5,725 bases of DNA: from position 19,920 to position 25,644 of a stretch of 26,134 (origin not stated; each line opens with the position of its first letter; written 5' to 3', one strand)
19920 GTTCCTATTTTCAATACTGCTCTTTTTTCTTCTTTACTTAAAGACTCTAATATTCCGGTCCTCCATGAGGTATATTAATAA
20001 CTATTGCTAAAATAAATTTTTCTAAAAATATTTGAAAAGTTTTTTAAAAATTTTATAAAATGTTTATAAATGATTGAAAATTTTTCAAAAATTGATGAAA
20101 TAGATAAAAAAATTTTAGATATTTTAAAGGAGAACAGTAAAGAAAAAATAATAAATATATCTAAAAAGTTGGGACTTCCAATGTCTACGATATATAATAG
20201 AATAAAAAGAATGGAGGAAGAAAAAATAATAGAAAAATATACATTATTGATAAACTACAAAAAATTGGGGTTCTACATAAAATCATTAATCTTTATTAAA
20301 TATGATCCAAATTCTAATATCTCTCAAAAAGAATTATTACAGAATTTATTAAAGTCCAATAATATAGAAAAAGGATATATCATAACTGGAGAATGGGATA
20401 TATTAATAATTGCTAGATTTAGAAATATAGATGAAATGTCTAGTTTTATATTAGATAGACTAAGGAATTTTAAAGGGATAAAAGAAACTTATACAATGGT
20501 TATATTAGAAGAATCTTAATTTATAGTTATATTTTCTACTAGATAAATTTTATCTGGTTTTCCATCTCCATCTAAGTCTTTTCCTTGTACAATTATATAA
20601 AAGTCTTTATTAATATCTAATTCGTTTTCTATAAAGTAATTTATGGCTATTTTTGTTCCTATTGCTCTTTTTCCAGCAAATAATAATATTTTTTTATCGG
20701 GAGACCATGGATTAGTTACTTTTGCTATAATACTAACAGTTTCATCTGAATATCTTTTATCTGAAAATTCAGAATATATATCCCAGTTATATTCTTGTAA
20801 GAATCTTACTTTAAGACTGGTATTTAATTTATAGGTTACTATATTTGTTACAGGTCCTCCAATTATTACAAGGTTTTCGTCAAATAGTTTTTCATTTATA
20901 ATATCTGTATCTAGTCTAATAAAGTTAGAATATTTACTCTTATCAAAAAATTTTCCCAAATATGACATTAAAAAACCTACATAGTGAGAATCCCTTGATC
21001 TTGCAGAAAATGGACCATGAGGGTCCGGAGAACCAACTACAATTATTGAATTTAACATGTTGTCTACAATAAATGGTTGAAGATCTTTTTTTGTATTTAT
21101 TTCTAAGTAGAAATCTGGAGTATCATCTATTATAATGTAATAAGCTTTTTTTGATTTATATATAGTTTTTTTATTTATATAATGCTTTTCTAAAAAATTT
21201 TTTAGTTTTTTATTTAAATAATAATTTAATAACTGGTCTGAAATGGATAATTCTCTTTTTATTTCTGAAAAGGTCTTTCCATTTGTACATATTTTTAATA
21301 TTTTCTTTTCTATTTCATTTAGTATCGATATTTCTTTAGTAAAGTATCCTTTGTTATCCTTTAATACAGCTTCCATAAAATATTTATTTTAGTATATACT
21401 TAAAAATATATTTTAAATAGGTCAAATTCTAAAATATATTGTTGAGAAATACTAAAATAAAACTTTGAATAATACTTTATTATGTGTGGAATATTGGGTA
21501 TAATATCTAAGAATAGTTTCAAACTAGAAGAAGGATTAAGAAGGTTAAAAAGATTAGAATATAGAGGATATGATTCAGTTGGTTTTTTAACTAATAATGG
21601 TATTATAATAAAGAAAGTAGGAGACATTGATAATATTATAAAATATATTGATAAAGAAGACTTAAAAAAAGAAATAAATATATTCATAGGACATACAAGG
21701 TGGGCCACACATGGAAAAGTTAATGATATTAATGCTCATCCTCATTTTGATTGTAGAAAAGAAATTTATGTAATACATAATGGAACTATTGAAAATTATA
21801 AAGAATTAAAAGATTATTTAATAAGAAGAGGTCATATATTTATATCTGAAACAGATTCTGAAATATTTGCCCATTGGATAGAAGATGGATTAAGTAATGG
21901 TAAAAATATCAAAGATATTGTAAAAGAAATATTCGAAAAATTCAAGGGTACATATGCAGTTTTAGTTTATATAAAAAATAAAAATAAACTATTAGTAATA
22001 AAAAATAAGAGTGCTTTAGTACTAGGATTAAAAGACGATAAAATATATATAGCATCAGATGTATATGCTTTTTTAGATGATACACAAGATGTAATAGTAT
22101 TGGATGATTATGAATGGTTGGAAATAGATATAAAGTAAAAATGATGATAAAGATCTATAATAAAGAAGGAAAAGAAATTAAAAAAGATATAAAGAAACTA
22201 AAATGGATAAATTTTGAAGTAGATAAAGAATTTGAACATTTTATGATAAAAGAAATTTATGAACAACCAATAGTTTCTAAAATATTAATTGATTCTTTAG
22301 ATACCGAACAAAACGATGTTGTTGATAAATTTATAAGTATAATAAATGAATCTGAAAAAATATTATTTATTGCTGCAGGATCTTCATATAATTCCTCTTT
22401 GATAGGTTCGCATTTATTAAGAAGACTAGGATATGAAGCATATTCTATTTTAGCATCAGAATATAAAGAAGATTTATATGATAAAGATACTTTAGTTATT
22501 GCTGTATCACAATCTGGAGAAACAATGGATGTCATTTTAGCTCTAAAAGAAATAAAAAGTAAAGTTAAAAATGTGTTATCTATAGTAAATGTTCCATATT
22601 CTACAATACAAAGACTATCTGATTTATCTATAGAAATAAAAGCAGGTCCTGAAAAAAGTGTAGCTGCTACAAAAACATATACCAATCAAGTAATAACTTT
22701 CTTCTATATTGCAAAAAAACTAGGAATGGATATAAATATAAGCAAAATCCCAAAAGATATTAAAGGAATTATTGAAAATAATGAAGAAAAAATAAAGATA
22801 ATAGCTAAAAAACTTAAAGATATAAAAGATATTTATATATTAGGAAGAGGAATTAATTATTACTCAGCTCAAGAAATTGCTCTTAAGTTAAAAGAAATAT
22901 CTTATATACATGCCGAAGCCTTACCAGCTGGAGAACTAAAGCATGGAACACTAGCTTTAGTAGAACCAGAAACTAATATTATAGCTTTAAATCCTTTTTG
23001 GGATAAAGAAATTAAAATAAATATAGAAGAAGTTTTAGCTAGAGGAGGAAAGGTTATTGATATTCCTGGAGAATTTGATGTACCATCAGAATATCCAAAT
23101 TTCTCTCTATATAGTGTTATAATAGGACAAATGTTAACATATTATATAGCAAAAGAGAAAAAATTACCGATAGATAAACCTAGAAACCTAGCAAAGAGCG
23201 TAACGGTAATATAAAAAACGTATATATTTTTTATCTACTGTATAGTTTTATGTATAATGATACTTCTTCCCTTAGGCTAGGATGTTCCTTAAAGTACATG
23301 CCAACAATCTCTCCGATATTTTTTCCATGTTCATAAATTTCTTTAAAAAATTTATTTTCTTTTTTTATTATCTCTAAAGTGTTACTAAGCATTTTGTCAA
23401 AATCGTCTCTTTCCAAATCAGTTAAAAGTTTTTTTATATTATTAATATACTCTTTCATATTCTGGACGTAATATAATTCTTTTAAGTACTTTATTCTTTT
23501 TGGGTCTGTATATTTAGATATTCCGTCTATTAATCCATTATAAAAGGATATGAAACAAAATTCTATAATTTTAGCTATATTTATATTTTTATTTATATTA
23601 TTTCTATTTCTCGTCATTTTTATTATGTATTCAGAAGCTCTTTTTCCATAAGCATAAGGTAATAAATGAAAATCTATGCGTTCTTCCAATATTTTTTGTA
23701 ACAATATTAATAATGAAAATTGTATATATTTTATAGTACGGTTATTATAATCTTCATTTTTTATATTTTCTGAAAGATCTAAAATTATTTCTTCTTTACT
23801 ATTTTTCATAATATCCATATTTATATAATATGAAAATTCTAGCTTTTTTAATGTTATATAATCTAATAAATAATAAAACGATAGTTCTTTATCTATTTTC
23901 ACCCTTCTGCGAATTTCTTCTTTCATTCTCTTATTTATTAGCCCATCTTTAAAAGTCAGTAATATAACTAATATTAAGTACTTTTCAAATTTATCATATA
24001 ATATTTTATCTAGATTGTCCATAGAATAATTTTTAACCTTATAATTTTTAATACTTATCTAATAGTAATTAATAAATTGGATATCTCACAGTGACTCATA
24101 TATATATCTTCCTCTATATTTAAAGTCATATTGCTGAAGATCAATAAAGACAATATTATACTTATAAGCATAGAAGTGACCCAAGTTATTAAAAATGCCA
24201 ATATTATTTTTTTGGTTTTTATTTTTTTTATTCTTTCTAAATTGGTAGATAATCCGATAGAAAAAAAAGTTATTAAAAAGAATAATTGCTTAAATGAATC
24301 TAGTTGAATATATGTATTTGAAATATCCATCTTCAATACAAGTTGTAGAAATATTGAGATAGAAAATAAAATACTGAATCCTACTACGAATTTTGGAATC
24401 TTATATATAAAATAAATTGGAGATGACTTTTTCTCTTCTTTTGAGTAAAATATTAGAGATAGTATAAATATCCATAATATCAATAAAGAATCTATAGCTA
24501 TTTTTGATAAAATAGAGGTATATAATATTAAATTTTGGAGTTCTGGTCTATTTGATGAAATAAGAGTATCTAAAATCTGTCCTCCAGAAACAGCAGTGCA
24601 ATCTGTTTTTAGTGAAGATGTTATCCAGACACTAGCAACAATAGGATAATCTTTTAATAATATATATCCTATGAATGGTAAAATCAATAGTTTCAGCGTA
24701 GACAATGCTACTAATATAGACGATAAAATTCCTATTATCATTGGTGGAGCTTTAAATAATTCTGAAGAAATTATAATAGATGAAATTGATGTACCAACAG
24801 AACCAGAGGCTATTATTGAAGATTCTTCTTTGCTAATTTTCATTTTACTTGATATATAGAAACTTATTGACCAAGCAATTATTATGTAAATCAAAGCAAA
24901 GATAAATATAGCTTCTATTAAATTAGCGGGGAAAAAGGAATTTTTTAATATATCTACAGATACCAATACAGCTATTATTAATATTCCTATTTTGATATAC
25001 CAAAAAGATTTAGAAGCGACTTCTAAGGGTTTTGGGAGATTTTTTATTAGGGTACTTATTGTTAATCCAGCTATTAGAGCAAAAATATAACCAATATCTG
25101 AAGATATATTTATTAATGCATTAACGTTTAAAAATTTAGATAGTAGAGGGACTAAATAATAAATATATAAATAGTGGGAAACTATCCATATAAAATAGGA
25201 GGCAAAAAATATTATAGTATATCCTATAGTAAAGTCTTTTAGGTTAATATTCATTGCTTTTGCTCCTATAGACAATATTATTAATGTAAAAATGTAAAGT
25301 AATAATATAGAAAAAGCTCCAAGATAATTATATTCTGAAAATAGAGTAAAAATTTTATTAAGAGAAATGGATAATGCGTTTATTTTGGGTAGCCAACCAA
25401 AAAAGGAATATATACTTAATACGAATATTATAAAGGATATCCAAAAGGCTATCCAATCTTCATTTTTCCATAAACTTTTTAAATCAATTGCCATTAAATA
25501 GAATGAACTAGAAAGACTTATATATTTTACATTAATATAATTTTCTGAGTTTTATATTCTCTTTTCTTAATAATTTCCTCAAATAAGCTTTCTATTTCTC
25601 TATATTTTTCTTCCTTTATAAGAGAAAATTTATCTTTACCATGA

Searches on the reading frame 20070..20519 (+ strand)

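Call 11: search_protein_families(library=pfam, proteins=[window:20070-20519:+], max_evalue=0.01)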
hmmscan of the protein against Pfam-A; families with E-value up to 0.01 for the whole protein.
window:20070-20519:+ (149 aa): 6 families
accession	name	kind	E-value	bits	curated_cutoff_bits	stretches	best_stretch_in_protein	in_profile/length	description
PF01037.27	AsnC_trans_reg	-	7.8e-14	51.8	25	1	74-148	1-73/73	Lrp/AsnC ligand binding domain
PF13404.12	HTH_AsnC-type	-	3.9e-10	39.8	27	1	8-49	1-42/42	AsnC-type helix-turn-helix domain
PF13412.12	HTH_24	-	1.6e-09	37.6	21.9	1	8-55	1-48/48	Winged helix-turn-helix DNA-binding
PF01978.25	TrmB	-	0.0014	18.9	25.6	1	10-56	8-54/68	Sugar-specific transcriptional regulator TrmB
PF09339.16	HTH_IclR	-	0.002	18.3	22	1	15-56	8-50/52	IclR helix-turn-helix domain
PF01047.28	MarR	-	0.0098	16.2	24.6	0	14-57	7-50/59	MarR family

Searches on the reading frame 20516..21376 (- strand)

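Call 11: search_protein_families(library=pfam, proteins=[window:20516-21376:-], max_evalue=0.01)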
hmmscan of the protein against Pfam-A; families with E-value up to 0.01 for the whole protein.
window:20516-21376:- (286 aa): 1 family
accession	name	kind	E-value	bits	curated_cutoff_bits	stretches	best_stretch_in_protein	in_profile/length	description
PF05124.17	S_layer_C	-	1.6e-07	31.6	23.9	1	153-250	97-175/177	S-layer like family, outer domain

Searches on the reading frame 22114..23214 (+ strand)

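Call 11: search_protein_families(library=pfam, proteins=[window:22114-23214:+], max_evalue=0.01)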
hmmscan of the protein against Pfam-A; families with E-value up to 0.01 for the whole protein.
window:22114-23214:+ (366 aa): 1 family
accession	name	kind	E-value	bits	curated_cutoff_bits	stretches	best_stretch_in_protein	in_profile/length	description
PF01380.27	SIS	-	1.1e-37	129.2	25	2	77-195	2-124/131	SIS domain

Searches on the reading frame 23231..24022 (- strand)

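Call 11: search_protein_families(library=pfam, proteins=[window:23231-24022:-], max_evalue=0.01)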
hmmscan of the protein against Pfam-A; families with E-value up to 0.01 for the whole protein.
window:23231-24022:- (263 aa): 1 family
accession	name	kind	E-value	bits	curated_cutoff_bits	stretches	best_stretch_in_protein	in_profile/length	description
PF19262.4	DUF5905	-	0.0089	16.9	25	0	100-145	8-53/108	Family of unknown function (DUF5905)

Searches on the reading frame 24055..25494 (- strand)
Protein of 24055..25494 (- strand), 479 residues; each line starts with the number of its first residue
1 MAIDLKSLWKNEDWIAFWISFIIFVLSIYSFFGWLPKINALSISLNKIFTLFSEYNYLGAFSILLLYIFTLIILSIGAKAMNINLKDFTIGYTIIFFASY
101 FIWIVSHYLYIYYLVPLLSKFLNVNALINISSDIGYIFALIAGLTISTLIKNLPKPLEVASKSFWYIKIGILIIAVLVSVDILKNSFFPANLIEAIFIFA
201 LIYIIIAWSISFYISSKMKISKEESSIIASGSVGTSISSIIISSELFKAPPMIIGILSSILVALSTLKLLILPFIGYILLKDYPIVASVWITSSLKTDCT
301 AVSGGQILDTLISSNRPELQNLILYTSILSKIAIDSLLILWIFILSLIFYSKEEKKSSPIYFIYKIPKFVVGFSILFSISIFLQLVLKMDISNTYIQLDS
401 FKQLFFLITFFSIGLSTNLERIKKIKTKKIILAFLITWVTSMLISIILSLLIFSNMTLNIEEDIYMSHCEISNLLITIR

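Call 11: search_protein_families(library=pfam, proteins=[window:24055-25494:-], max_evalue=0.01)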
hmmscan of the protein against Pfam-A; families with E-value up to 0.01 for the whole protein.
window:24055-25494:- (479 aa): 1 family
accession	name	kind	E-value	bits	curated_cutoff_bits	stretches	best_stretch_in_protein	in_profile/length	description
PF03601.19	Cons_hypoth698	-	6.8e-13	48.7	24.5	1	113-433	7-304/304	Conserved hypothetical protein 698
